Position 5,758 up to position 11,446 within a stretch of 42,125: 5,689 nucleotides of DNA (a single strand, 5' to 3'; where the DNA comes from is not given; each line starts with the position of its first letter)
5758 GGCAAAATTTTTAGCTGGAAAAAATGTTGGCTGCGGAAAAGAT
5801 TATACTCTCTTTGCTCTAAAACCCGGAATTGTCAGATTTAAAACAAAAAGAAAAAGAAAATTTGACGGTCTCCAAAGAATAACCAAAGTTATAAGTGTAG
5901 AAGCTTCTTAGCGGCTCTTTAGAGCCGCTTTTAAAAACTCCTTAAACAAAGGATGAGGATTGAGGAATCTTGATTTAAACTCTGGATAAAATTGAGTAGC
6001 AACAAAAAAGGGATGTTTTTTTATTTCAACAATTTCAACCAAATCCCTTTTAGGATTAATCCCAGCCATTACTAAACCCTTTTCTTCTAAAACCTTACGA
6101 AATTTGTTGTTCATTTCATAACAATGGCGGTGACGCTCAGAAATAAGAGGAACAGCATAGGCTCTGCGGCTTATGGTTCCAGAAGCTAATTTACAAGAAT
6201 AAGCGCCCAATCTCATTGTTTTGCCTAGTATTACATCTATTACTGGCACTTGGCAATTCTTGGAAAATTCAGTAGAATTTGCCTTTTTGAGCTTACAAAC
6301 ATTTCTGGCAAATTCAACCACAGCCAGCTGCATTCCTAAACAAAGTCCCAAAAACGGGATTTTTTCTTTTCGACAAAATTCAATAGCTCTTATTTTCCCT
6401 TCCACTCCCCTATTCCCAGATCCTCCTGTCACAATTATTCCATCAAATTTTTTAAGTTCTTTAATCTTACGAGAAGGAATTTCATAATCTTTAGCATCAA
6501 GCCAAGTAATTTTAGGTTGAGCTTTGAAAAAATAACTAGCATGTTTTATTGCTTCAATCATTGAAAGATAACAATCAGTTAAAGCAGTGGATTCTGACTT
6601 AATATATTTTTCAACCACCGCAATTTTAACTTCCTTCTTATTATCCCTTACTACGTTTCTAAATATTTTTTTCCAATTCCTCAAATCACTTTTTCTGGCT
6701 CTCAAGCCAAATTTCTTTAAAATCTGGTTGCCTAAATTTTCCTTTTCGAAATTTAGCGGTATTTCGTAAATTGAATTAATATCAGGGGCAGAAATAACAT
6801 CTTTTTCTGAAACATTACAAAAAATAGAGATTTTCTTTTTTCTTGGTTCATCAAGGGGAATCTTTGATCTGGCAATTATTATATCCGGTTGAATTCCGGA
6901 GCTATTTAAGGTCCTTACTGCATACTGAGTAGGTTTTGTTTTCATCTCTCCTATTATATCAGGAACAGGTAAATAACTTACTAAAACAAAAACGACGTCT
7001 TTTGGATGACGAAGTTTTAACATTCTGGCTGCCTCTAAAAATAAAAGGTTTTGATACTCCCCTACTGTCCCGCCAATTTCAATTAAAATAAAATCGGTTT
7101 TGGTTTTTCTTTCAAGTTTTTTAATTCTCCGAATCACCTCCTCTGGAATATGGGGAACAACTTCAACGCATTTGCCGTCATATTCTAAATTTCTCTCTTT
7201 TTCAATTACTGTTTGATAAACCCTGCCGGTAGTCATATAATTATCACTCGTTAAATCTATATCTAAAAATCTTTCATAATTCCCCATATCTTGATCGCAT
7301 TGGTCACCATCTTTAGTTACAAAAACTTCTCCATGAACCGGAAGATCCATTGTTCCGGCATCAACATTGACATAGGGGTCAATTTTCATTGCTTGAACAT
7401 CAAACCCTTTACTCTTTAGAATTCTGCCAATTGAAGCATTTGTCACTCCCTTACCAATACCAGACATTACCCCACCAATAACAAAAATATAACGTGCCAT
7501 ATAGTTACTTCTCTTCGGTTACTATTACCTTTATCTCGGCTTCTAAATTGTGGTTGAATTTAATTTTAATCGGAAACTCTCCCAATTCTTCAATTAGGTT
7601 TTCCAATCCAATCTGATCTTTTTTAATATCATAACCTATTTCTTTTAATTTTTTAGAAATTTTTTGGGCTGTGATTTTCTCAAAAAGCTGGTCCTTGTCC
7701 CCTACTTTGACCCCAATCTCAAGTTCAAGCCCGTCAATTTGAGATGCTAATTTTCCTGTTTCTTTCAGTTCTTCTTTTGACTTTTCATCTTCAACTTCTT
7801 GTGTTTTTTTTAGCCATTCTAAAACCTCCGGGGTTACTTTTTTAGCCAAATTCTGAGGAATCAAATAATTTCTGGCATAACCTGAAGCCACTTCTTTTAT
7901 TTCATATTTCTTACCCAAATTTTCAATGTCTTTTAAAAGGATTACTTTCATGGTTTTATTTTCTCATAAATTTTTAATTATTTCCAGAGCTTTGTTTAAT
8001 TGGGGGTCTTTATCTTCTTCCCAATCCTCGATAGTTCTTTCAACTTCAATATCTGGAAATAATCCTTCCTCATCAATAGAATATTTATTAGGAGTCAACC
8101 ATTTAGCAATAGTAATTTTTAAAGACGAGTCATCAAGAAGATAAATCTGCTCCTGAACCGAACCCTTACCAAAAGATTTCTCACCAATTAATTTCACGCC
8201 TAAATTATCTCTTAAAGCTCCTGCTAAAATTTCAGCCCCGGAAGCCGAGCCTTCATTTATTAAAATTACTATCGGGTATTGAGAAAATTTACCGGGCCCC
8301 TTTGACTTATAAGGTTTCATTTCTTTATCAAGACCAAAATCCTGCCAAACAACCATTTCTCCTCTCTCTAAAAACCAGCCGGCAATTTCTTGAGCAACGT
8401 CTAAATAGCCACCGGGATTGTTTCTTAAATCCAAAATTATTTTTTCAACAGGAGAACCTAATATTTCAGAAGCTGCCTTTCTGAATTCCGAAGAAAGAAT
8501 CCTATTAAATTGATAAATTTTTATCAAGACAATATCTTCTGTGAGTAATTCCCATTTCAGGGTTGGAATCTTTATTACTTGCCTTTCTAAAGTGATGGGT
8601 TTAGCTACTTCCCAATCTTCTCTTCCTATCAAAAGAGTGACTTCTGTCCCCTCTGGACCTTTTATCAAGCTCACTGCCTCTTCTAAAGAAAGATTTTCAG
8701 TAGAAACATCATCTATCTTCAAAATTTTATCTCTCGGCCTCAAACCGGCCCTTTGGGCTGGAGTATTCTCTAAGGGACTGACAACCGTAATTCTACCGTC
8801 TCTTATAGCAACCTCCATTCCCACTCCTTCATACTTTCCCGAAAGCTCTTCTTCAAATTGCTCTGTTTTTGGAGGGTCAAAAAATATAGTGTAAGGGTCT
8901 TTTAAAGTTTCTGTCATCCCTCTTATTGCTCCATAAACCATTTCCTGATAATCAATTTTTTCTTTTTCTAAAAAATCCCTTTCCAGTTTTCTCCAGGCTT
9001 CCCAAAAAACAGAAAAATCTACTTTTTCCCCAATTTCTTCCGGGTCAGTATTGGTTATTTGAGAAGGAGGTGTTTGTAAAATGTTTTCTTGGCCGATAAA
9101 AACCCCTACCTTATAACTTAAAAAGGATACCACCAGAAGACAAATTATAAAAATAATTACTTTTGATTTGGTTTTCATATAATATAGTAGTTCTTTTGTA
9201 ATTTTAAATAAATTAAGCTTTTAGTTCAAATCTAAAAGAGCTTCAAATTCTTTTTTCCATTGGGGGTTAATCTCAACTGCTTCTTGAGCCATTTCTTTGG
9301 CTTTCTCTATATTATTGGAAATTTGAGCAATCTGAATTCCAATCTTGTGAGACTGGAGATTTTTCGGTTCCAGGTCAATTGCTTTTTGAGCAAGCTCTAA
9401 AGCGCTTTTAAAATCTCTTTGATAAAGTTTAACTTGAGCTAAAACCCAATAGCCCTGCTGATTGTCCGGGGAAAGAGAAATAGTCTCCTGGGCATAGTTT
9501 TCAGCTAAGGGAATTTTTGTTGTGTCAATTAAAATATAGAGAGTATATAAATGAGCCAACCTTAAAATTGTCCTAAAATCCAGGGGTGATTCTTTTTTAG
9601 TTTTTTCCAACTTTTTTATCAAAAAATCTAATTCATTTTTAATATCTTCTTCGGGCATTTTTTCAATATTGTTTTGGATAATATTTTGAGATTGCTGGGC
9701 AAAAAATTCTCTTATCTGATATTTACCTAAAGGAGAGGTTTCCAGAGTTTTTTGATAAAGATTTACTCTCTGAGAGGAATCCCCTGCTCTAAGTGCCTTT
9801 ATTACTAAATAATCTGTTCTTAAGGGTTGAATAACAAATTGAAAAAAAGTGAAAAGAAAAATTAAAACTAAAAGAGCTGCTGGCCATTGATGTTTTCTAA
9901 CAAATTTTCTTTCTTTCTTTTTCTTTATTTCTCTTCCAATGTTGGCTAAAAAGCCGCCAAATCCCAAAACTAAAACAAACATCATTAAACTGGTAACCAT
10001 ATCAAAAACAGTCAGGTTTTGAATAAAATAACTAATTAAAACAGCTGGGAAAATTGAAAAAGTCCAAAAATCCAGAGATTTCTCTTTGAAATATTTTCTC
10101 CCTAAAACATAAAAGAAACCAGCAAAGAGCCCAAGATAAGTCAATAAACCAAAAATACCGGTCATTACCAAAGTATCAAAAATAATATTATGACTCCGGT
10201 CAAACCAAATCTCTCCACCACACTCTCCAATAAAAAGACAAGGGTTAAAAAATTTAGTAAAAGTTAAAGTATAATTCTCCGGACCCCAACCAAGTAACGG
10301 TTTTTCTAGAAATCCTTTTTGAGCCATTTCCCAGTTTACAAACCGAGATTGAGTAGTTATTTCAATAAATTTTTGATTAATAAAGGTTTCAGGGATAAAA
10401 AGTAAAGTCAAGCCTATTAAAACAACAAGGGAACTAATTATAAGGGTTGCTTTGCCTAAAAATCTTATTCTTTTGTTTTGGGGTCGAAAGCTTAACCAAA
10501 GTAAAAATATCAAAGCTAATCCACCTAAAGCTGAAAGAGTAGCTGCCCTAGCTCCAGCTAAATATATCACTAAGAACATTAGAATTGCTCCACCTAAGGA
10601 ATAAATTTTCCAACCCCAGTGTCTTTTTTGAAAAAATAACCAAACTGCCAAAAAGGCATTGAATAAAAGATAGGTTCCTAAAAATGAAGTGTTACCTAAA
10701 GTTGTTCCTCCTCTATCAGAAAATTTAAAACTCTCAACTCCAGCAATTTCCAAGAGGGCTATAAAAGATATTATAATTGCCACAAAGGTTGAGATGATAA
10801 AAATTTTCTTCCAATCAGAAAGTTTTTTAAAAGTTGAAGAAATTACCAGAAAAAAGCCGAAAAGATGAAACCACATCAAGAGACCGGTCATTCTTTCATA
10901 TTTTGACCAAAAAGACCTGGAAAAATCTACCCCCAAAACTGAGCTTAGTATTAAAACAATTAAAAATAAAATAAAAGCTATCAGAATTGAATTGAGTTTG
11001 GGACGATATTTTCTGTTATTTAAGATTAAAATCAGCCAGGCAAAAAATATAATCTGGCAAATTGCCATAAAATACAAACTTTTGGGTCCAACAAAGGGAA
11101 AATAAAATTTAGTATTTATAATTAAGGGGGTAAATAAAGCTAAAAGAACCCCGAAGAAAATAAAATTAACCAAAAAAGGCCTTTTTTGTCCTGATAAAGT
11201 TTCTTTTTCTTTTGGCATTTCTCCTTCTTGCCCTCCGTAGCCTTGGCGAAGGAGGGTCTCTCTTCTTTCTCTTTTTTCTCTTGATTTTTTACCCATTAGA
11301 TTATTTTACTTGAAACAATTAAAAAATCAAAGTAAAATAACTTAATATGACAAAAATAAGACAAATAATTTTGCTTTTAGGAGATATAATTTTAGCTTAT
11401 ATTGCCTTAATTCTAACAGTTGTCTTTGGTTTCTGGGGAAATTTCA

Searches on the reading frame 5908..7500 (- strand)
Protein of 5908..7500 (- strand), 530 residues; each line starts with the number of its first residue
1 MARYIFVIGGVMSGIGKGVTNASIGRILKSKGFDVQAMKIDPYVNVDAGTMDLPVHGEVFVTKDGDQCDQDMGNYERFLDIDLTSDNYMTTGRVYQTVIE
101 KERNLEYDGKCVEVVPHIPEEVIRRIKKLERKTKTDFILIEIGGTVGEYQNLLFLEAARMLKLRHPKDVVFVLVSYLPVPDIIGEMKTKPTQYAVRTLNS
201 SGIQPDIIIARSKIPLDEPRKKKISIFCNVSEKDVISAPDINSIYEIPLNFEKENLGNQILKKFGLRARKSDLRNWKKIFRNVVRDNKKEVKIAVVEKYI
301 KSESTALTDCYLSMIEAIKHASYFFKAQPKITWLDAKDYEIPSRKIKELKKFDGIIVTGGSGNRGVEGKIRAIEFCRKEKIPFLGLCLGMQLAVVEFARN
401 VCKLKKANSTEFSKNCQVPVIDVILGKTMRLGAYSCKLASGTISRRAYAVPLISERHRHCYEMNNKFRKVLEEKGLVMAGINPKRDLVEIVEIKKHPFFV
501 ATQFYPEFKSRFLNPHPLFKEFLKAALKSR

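Call 88: search_protein_families(library=pfam, proteins=[window:5908-7500:-], max_evalue=0.00001)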
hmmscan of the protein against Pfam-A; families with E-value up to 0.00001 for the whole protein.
window:5908-7500:- (530 aa): 2 families
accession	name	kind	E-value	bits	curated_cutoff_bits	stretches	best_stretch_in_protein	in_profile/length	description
PF06418.20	CTP_synth_N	-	2.9e-103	345.3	26.1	1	3-266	1-265/265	CTP synthase N-terminus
PF00117.34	GATase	-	2.5e-33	115.8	22.8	1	307-524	2-189/190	Glutamine amidotransferase class-I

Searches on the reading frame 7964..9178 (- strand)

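Call 88: search_protein_families(library=pfam, proteins=[window:7964-9178:-], max_evalue=0.00001)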
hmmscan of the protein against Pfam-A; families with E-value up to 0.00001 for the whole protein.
window:7964-9178:- (404 aa): 5 families
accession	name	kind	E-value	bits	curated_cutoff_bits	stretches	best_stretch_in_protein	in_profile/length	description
PF03572.23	Peptidase_S41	-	3.5e-42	144.2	24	1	216-379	2-165/165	Peptidase family S41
PF17820.7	PDZ_6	-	2.2e-13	50.1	27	1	132-184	2-52/54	PDZ domain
PF00595.29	PDZ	-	5e-12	46.5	23.2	1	115-184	8-80/81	PDZ domain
PF13180.12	PDZ_2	-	4.3e-08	33.8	27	1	120-188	4-71/80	PDZ domain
PF22694.1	CtpB_N-like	-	1.2e-07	32.5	27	1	40-101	23-82/85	Activating protease CtpB N-terminal domain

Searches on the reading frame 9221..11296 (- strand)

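Call 88: search_protein_families(library=pfam, proteins=[window:9221-11296:-], max_evalue=0.00001)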
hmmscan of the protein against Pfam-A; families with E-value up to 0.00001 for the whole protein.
window:9221-11296:- (691 aa): 2 families
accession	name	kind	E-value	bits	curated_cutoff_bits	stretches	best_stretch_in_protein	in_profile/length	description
PF04932.20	Wzy_C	-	1.5e-15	57.7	31.7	1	236-388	2-149/149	O-Antigen ligase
PF07719.23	TPR_2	-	5.7e-07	29.6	27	0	615-646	3-34/34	Tetratricopeptide repeat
